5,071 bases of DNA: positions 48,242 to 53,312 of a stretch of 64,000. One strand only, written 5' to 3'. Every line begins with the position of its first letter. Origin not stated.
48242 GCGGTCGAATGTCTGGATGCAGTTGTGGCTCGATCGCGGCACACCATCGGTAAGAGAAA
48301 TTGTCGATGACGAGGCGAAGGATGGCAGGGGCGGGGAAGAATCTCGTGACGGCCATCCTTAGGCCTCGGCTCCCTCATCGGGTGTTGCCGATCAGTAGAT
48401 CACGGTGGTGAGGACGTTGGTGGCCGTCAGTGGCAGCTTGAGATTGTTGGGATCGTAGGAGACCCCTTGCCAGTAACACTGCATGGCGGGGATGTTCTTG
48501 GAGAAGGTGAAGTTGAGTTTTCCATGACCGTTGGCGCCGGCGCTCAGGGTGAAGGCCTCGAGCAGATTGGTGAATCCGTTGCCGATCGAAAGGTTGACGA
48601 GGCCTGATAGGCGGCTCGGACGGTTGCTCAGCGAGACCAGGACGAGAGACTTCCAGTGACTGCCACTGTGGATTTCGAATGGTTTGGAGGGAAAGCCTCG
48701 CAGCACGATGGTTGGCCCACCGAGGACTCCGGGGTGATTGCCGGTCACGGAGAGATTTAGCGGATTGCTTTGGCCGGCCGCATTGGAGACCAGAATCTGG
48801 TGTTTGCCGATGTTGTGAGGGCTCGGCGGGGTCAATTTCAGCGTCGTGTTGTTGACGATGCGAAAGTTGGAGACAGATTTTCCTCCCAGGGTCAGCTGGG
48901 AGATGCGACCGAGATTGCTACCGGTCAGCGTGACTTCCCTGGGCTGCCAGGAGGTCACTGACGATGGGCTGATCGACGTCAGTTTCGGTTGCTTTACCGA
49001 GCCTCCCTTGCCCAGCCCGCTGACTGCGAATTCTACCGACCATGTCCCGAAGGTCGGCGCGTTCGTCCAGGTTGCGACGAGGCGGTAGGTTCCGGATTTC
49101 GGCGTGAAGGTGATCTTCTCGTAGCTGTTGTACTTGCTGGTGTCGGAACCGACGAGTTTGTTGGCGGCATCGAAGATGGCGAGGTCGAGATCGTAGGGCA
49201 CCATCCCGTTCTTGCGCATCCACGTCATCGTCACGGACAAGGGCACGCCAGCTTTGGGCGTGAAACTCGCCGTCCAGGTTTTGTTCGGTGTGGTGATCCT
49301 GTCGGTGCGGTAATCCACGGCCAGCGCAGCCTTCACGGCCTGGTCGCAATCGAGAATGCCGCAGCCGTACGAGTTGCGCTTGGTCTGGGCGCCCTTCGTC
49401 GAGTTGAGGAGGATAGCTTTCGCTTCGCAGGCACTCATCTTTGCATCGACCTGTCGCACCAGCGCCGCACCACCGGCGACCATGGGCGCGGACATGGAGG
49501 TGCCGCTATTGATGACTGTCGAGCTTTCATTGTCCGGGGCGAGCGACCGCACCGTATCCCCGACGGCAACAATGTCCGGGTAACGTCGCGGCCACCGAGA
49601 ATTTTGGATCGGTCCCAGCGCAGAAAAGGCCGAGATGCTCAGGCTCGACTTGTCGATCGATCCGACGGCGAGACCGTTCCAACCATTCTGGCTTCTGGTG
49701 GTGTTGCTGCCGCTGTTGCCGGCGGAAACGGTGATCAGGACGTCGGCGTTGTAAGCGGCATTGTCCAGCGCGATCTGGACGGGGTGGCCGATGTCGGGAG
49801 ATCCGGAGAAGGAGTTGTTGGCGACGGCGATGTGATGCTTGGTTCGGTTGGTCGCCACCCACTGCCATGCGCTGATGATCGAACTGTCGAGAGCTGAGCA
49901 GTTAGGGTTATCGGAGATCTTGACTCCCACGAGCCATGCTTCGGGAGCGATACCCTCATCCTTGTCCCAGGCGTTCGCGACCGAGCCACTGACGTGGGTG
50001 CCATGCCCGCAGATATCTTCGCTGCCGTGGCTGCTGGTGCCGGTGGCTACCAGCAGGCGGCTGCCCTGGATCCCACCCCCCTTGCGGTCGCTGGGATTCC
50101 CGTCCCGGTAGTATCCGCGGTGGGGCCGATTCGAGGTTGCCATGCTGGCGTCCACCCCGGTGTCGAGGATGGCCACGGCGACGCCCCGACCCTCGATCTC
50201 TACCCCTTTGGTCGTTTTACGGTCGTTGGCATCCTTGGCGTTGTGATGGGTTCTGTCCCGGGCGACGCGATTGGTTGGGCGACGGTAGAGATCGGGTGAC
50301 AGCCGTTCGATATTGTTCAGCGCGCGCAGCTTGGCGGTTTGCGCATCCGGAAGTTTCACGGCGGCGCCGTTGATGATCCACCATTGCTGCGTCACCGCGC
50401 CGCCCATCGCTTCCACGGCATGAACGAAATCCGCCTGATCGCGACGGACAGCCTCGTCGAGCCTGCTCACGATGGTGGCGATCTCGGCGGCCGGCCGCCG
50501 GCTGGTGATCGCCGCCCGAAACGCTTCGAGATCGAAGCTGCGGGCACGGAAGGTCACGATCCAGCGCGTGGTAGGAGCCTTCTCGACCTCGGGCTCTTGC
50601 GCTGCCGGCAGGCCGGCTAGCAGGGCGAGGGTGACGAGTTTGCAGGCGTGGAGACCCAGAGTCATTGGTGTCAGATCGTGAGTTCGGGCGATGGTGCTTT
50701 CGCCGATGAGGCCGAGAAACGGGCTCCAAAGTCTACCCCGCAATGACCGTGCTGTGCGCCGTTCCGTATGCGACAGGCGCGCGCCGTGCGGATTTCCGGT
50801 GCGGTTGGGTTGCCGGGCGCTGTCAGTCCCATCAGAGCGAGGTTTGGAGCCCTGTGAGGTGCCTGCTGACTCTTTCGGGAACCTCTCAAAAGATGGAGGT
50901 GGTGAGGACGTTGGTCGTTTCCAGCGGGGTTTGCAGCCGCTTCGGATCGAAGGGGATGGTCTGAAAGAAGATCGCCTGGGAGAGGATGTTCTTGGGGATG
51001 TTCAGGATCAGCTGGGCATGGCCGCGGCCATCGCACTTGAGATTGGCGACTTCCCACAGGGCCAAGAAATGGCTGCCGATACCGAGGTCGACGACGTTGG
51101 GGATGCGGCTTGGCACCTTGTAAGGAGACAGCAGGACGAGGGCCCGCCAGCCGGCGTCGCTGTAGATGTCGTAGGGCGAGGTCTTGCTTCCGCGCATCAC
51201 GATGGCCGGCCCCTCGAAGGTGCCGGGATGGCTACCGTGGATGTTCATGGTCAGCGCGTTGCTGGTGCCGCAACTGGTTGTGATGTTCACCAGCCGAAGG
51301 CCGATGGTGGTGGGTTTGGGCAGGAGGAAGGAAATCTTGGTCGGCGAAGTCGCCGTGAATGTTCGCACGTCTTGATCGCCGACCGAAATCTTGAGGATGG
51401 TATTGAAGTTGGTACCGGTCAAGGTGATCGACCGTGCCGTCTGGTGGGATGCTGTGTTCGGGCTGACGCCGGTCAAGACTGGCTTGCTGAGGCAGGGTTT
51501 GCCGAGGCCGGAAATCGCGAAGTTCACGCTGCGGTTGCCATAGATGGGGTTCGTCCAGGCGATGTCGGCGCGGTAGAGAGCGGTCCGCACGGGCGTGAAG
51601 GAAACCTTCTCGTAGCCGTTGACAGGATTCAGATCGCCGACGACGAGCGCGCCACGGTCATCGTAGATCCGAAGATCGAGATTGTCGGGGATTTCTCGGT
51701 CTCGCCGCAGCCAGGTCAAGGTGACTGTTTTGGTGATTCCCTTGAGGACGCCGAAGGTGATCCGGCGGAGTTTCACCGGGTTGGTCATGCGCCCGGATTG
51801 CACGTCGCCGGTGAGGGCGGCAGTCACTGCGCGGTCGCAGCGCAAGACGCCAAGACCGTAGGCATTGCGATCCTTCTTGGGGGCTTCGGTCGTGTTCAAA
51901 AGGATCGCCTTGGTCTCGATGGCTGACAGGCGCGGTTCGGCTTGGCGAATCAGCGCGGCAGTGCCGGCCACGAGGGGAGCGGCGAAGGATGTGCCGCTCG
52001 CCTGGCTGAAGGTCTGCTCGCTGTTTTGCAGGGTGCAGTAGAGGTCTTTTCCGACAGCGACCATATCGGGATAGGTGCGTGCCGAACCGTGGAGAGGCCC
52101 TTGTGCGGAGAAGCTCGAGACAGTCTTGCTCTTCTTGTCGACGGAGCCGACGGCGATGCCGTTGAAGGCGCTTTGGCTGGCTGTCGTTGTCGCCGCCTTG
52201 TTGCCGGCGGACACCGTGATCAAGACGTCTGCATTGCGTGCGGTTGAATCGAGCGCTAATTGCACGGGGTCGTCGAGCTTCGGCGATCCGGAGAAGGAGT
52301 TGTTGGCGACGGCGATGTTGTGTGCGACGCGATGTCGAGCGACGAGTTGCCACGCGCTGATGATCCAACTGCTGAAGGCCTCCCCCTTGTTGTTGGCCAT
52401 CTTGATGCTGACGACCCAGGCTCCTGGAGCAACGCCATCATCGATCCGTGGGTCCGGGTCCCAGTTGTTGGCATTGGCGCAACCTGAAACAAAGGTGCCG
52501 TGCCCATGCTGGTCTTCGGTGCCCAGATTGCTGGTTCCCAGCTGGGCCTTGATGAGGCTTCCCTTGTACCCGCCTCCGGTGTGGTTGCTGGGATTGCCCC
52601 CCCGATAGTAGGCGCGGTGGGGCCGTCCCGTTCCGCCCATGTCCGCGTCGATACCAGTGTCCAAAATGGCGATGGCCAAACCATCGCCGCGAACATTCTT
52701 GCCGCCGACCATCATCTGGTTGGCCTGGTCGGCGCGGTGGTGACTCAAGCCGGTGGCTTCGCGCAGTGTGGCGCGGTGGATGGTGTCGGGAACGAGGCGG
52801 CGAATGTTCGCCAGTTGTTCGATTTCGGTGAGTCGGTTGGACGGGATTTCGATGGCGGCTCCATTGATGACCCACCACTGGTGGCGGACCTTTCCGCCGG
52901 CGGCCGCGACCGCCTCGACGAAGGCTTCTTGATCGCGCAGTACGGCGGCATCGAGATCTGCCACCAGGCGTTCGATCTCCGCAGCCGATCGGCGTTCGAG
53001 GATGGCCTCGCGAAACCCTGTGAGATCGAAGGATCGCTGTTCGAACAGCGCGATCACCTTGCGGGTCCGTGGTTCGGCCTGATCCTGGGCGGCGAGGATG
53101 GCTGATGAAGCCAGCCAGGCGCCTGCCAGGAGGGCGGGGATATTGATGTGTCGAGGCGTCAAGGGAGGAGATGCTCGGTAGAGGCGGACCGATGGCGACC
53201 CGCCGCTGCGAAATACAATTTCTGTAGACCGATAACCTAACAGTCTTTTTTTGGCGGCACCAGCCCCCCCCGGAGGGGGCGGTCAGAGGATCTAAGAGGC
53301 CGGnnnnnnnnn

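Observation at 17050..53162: A recurrent ~110-130 aa C-terminal module on six to seven otherwise unrelated secreted proteins: candidate undescribed sorting/anchoring domain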

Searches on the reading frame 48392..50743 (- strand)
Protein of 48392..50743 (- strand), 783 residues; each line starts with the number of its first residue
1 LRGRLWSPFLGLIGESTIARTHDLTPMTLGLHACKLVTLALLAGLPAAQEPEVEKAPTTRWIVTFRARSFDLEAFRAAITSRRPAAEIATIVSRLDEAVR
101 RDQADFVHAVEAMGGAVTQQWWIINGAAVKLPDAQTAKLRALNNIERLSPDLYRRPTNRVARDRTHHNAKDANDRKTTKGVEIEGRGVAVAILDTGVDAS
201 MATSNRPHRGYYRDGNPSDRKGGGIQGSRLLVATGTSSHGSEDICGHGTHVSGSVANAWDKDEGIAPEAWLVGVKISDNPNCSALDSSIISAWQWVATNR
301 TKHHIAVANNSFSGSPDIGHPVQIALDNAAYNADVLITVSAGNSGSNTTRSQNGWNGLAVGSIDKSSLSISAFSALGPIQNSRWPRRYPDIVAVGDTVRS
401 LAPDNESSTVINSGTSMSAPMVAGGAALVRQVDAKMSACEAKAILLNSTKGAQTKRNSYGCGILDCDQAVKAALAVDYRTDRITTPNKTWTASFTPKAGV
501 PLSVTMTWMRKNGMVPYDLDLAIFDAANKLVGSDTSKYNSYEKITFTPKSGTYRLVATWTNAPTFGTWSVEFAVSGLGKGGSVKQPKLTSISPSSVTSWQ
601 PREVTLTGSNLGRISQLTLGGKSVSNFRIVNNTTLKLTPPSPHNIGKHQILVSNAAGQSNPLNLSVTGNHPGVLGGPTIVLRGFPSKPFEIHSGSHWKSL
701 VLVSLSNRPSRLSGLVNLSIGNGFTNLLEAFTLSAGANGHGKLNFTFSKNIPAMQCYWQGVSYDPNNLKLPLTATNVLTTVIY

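Call 10: search_protein_families(library=pfam, proteins=[window:48392-50743:-], max_evalue=0.1)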
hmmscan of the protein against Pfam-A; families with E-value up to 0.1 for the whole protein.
window:48392-50743:- (783 aa): 3 families
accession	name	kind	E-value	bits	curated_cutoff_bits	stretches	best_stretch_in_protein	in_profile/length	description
PF00082.27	Peptidase_S8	-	6.1e-32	111.5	21.8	1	185-462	1-288/288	Subtilase family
PF01833.30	TIG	-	3.2e-06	27.5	20.9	1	586-664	1-82/84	IPT/TIG domain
PF04151.21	PPC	-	9e-06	26.9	25.9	1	493-555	6-66/70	Bacterial pre-peptidase C-terminal domain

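Call 12: search_protein_families(library=ncbifam, proteins=[window:48392-50743:-], max_evalue=1)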
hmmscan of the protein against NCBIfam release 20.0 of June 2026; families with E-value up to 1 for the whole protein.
window:48392-50743:- (783 aa): 7 families
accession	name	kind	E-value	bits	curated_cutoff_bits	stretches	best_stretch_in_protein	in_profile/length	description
TIGR03921.1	T7SS_mycosin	equivalog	1.9e-23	83.2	278.75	1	184-483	11-298/353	type VII secretion-associated serine protease mycosin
NF040809.1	germ_prot_CspBA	exception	3.4e-09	34.9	1250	2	171-350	637-830/1099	bifunctional germination protease/germinant receptor pseudoprotease CspBA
NF033595.1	denti_PrtP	equivalog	1.9e-08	33.4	300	2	311-472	345-504/606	dentilisin complex serine proteinase subunit PrtP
NF058597.1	CoaZ_rpt_PGGG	domain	1.8e-07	31.1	30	1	585-666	2-88/88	choice-of-anchor Z repeating domain-containing protein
TIGR03895.1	protease_PatA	subfamily_domain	2.7e-06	26.4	421.05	1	247-473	1-224/606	PatA/PatG family cyanobactin maturation protease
NF040553.1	SGO_0316_fam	subfamily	0.0018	16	1400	1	389-432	669-710/1486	SGO_0316/SGO_0317 family LPXTG-anchored serine peptidase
NF040808.2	CspC_non_triad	exception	0.0032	16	675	0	157-198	67-108/556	bile acid germinant receptor pseudoprotease CspC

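Call 60: find_related_loci(query=A6, collection=metagenome_contigs, flank=3000)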
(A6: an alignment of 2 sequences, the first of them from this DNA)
Query A6 (757 aa) in metagenome_contigs; peptide patterns used: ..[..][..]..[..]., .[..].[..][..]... (x = any residue, [..] = any of these).
600 stretches matched a pattern (row limit reached: there are more); 3 encode a relative of the query (tblastn E <= 1e-3); 3 distinct loci.
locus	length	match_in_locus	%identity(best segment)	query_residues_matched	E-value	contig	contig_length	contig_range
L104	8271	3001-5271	98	1-757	0e+0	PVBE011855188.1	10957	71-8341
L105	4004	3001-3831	24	157-389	3e-6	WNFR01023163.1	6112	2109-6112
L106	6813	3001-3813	28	157-420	5e-6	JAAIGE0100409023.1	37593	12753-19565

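Call 61: find_homologous_proteins(query=A6, max_evalue=1e-20)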
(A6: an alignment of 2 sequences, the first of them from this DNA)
Query A6 (2 sequences) (757 aa, profile of the alignment): 94 proteins with E <= 1e-20 among 8000 candidates.
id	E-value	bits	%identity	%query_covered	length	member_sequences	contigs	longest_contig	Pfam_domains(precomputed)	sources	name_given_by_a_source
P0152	0.0e+0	1536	46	98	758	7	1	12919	PF00082.28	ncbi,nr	ncbi:MAG: S8 family serine peptidase [Planctomycetota bacterium]|nr:S8 family serine peptidase [Plan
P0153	0.0e+0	1533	100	100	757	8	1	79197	PF01833.31,PF00082.28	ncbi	-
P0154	1.7e-272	924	54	96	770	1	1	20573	PF01833.31,PF00082.28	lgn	-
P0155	2.0e-258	878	48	96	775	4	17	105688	PF01833.31,PF00082.28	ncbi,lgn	-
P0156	1.8e-257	874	42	99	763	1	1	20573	PF01833.31,PF00082.28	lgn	-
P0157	2.7e-252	857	45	98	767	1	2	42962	PF01833.31,PF00082.28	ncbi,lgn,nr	ncbi:MAG: S8 family serine peptidase [Planctomycetes bacterium]|nr:S8 family serine peptidase [Planc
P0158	4.4e-251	853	46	100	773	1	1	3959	PF01833.31,PF00082.28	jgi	jgi:hypothetical protein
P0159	4.9e-241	820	44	98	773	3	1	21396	PF00082.28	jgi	jgi:hypothetical protein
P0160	3.2e-232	791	48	96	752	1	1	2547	PF01833.31,PF00082.28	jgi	jgi:subtilisin family serine protease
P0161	4.3e-230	784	46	96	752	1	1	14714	PF00082.28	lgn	-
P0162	5.4e-230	784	43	98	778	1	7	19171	PF01833.31,PF00082.28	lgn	-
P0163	5.6e-227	774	45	97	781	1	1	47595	PF00082.28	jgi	-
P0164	6.1e-227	773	47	96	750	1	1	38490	PF00082.28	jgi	jgi:subtilisin family serine protease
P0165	1.6e-225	769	44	99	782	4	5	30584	PF00082.28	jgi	jgi:hypothetical protein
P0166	5.6e-225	767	45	96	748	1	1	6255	PF00082.28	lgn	-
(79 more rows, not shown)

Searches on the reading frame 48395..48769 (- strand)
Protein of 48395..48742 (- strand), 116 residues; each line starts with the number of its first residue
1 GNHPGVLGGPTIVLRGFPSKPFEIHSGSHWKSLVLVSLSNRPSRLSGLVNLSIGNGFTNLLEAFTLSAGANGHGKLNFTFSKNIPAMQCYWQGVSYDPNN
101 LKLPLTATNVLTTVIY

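Call 13: search_protein_families(library=pfam, proteins=[window:48395-48742:-], max_evalue=10)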
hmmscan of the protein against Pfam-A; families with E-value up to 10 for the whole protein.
seq(116 aa): 0 families

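Call 57: find_homologous_proteins(query=A5, max_evalue=0.01)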
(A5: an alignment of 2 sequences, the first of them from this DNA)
Query A5 (2 sequences): 70 candidates shared short words with the query, none scored E <= 0.01.

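Call 73: predict_structure(alignment_id=A7)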
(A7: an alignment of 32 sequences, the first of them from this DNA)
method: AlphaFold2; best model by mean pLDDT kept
length: 125 residues; sequences in the alignment: 32
mean_pLDDT: 92.1   pTM: 0.82
mean pLDDT of the five models: 92.1, 91.9, 90.6, 90.5, 89.7
residues with pLDDT >= 90: 112; 70-90: 2; 50-70: 11; < 50: 0
segments of 3 or more residues with pLDDT < 50: none
pLDDT, mean of each block of 10 residues (from residue 1): 57 89 95 95 97 96 96 95 94 97 96 95 98
secondary structure, 60 per line:
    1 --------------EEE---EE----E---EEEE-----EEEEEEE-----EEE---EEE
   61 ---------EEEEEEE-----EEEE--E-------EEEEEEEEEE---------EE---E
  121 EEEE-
elements in order: E15-17 E31-34 E40-46 E52-54 E58-60 E70-76 E82-85 E96-105 E120-124

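Call 80: fold_search(model_id=the predicted structure, library=pdb)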
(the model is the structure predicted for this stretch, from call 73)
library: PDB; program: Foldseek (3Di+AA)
matches with E <= 10: 1842; with E <= 0.001: 0
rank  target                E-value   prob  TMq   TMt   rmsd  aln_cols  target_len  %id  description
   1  8gav_H                3.1e-03  1.00  0.51  0.52   7.4       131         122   14  Structure of human NDS.3 Fab in complex with influenza virus neuraminidase from A/Darwin/09/2021 (H3N2) (released 2024-02-28)
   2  5xcs_A                6.8e-03  1.00  0.51  0.40   8.5       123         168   16  Crystal structure of 12CA5 Fv-clasp fragment with its antigen peptide (released 2017-10-04)
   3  3wea_A                7.2e-03  0.99  0.43  0.41  10.6       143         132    8  Crystal structure of a Niemann-Pick type C2 protein from Japanese carpenter ant (released 2014-02-05)
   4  9jtz_A                8.0e-03  1.00  0.53  0.28   5.4       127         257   14  Crystal structure of Nir2 C-terminal domain in complex with phosphatidic acid (released 2025-10-15)
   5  9jz1_B                8.0e-03  1.00  0.52  0.28   5.3       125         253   14  Crystal structure of Nir2 C-terminal domain in complex with phosphate (released 2025-10-15)
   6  9jz1_A                8.0e-03  1.00  0.51  0.28   5.5       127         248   16  Crystal structure of Nir2 C-terminal domain in complex with phosphate (released 2025-10-15)
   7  7x3d_H                8.0e-03  1.00  0.48  0.48   9.4       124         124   13  Cryo-EM structure of Coxsackievirus B1 mature virion in complex with nAb 9A3 (CVB1-M:9A3) (released 2022-09-28)
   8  8xgl_B                8.4e-03  1.00  0.47  0.47   5.6       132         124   10  Structure of the Magnaporthe oryzae effector NIS1 (released 2024-09-18)
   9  8d8q_C                8.9e-03  1.00  0.47  0.48   8.7       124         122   11  SARS-CoV-2 Spike RBD in complex with DMAbs 2130 and 2196 (released 2022-10-19)
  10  5kwy_D                8.9e-03  0.99  0.44  0.42   6.5       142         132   10  Structure of human NPC1 middle lumenal domain bound to NPC2 (released 2016-08-24)
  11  9ml2_F                9.9e-03  0.99  0.45  0.45   8.9       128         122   12  A7M08 Fab bound to HPV16 L1 pentamer (released 2025-08-20)
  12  8bg8_H                1.1e-02  1.00  0.49  0.50   8.1       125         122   10  SARS-CoV-2 S protein in complex with pT1696 Fab (released 2023-11-08)
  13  9jtz_C                1.2e-02  1.00  0.51  0.28   5.2       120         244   12  Crystal structure of Nir2 C-terminal domain in complex with phosphatidic acid (released 2025-10-15)
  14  9jzp_C                1.3e-02  1.00  0.51  0.32   4.4       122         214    8  Crystal structure of Nir2 C-terminal domain (released 2025-10-15)
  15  9jzp_A                1.4e-02  1.00  0.52  0.27   5.2       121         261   12  Crystal structure of Nir2 C-terminal domain (released 2025-10-15)
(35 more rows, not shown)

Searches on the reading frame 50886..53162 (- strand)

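Call 10: search_protein_families(library=pfam, proteins=[window:50886-53162:-], max_evalue=0.1)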
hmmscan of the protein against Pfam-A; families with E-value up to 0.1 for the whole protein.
window:50886-53162:- (758 aa): 2 families
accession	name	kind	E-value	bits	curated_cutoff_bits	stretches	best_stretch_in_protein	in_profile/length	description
PF00082.27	Peptidase_S8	-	4.2e-37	128.5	21.8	1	159-438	1-288/288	Subtilase family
PF01833.30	TIG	-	9.7e-05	22.7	20.9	1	561-631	1-72/84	IPT/TIG domain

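Call 12: search_protein_families(library=ncbifam, proteins=[window:50886-53162:-], max_evalue=1)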
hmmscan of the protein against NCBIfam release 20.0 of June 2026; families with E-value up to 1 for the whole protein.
window:50886-53162:- (758 aa): 11 families
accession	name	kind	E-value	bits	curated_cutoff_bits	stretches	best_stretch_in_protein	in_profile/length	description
TIGR03921.1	T7SS_mycosin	equivalog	2.5e-29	102.5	278.75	1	212-452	43-291/353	type VII secretion-associated serine protease mycosin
NF040809.1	germ_prot_CspBA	exception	4.1e-10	38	1250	2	323-422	393-495/1099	bifunctional germination protease/germinant receptor pseudoprotease CspBA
NF040553.1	SGO_0316_fam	subfamily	8.2e-10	37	1400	2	214-324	353-466/1486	SGO_0316/SGO_0317 family LPXTG-anchored serine peptidase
NF033595.1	denti_PrtP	equivalog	3e-08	32.8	300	1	303-438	357-494/606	dentilisin complex serine proteinase subunit PrtP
TIGR03895.1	protease_PatA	subfamily_domain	7.2e-08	31.6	421.05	1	260-431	38-206/606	PatA/PatG family cyanobactin maturation protease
NF040808.2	CspC_non_triad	exception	4.5e-07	28.7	675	1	321-405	416-497/556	bile acid germinant receptor pseudoprotease CspC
NF058597.1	CoaZ_rpt_PGGG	domain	1.9e-06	27.8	30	1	560-641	2-88/88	choice-of-anchor Z repeating domain-containing protein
TIGR03437.1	Soli_cterm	paralog_domain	0.00051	19.9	29.05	1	591-651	45-104/225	Solibacter uncharacterized C-terminal domain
NF042956.1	IteS_antiphage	equivalog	0.14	10.4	900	1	380-408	483-511/747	S8 family anti-phage peptidase IteS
TIGR02463.1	MPGP_rel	hypoth_equivalog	0.2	11.5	282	1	59-149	41-130/216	mannosyl-3-phosphoglycerate phosphatase-related protein YedP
NF003717.0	PRK05327.1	equivalog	0.24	11.3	116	1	68-115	92-137/202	30S ribosomal protein S4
